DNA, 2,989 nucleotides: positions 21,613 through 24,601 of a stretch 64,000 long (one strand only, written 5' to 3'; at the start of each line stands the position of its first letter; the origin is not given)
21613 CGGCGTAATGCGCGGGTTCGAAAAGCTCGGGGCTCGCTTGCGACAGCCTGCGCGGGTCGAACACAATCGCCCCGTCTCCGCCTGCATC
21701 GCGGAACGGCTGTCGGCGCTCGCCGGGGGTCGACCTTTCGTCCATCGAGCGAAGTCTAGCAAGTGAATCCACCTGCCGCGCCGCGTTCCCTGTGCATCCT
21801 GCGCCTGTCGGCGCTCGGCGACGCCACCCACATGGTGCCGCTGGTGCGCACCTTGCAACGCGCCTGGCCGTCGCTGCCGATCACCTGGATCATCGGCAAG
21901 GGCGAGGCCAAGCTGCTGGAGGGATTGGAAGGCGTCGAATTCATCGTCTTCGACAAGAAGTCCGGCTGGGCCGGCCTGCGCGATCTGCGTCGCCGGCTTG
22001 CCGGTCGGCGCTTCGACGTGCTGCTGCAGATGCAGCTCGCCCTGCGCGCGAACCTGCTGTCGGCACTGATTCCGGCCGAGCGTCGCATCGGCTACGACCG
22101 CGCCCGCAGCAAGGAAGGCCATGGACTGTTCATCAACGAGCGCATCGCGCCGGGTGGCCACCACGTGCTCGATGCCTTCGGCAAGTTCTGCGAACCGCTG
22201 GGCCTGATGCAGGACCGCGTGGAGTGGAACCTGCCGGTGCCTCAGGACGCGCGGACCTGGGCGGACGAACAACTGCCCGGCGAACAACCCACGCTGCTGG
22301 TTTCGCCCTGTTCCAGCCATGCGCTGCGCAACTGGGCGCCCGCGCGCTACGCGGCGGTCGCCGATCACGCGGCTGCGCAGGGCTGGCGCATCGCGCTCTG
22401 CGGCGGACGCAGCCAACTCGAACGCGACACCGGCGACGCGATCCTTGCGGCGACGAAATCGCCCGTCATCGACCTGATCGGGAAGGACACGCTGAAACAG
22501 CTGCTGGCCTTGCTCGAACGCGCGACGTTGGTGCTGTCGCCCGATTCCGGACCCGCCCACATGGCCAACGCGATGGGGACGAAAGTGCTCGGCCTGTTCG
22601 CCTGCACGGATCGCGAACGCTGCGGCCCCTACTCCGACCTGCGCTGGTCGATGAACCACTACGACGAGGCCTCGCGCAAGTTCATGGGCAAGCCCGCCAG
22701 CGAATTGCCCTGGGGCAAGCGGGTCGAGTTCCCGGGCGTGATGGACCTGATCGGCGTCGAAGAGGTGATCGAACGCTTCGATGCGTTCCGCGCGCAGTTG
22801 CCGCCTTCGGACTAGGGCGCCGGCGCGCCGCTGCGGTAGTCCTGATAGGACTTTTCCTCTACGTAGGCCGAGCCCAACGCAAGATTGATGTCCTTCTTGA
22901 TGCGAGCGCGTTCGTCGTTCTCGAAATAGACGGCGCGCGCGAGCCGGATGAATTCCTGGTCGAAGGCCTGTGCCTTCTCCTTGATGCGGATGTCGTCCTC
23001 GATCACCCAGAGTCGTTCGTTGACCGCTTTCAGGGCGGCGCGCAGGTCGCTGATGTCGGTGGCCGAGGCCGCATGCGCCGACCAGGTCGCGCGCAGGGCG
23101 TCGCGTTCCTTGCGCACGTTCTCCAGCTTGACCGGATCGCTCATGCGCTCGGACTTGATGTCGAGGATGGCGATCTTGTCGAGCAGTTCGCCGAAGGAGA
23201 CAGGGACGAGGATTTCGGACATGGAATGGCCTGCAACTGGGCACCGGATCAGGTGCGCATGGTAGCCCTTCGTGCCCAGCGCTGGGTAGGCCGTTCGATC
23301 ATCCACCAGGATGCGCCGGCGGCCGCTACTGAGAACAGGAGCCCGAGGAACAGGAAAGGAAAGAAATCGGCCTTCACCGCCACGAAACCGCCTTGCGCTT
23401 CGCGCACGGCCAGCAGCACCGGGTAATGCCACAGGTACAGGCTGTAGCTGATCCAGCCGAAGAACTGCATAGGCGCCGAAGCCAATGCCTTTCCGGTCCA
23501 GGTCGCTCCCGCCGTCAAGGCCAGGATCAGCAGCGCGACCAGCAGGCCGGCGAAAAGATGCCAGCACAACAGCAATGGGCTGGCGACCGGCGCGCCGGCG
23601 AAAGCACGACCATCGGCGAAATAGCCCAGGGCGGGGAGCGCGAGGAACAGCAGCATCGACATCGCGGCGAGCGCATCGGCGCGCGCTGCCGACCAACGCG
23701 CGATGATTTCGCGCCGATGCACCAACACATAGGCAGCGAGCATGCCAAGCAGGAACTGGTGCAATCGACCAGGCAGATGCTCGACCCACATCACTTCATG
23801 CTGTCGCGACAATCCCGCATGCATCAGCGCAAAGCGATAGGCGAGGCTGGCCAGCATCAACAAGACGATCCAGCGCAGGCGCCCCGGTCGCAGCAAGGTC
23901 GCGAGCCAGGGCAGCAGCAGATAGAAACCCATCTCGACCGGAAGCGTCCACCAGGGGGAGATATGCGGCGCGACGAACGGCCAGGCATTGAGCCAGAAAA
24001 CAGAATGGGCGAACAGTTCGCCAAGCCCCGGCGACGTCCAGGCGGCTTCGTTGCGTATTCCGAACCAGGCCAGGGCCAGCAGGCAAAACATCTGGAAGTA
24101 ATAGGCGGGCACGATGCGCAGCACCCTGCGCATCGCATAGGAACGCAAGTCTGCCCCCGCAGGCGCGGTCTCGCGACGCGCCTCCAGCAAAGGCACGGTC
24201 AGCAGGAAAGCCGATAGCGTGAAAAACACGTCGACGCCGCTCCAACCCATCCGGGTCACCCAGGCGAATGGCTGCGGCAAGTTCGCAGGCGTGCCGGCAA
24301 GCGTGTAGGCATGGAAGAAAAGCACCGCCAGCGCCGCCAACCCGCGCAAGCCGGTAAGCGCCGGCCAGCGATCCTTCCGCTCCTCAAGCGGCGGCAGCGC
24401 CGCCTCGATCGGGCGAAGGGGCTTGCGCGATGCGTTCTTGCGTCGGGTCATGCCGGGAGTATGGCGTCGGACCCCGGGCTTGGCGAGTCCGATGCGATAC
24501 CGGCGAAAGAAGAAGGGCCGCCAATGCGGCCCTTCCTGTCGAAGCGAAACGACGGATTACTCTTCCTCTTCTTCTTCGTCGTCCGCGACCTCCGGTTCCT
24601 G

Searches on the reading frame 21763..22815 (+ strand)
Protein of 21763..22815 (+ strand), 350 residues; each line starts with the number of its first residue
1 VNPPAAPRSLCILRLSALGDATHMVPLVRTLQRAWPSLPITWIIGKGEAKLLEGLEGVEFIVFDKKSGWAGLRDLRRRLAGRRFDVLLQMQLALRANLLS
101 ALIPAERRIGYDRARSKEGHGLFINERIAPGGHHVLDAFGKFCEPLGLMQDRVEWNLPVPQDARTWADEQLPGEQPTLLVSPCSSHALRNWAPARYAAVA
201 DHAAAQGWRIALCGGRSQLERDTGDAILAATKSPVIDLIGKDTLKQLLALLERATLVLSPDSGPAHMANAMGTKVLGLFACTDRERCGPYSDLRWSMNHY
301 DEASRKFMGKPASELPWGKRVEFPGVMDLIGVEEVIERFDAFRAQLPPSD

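Call 65: search_protein_families(library=pfam, proteins=[window:21763-22815:+], max_evalue=0.001)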
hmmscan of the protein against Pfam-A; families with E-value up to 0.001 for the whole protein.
window:21763-22815:+ (350 aa): 1 family
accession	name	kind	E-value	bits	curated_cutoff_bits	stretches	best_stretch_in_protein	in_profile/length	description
PF01075.23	Glyco_transf_9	-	3.2e-42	145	22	1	73-297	2-227/247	Glycosyltransferase family 9 (heptosyltransferase)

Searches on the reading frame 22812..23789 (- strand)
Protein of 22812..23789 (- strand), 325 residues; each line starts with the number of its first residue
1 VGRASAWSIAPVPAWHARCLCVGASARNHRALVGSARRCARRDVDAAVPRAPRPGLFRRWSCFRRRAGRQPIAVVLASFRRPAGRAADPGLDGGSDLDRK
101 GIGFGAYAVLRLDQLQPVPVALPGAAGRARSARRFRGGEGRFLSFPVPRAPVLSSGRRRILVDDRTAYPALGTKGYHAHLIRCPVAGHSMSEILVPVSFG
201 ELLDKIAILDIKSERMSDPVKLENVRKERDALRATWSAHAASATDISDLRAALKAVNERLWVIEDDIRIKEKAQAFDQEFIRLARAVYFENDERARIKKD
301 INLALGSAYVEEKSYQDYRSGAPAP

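Call 65: search_protein_families(library=pfam, proteins=[window:22812-23789:-], max_evalue=0.001)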
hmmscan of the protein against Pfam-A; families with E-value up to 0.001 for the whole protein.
window:22812-23789:- (325 aa): 1 family
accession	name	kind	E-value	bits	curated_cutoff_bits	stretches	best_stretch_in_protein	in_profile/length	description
PF19662.4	DUF6165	-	1e-08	35.4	27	1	195-318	3-118/134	Family of unknown function (DUF6165)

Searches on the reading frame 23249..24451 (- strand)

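Call 65: search_protein_families(library=pfam, proteins=[window:23249-24451:-], max_evalue=0.001)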
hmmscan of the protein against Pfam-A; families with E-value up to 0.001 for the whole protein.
window:23249-24451:- (400 aa): 1 family
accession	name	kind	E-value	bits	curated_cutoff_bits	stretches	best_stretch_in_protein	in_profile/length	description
PF01757.29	Acyl_transf_3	-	1.6e-30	106.8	31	1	31-379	3-322/326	Acyltransferase domain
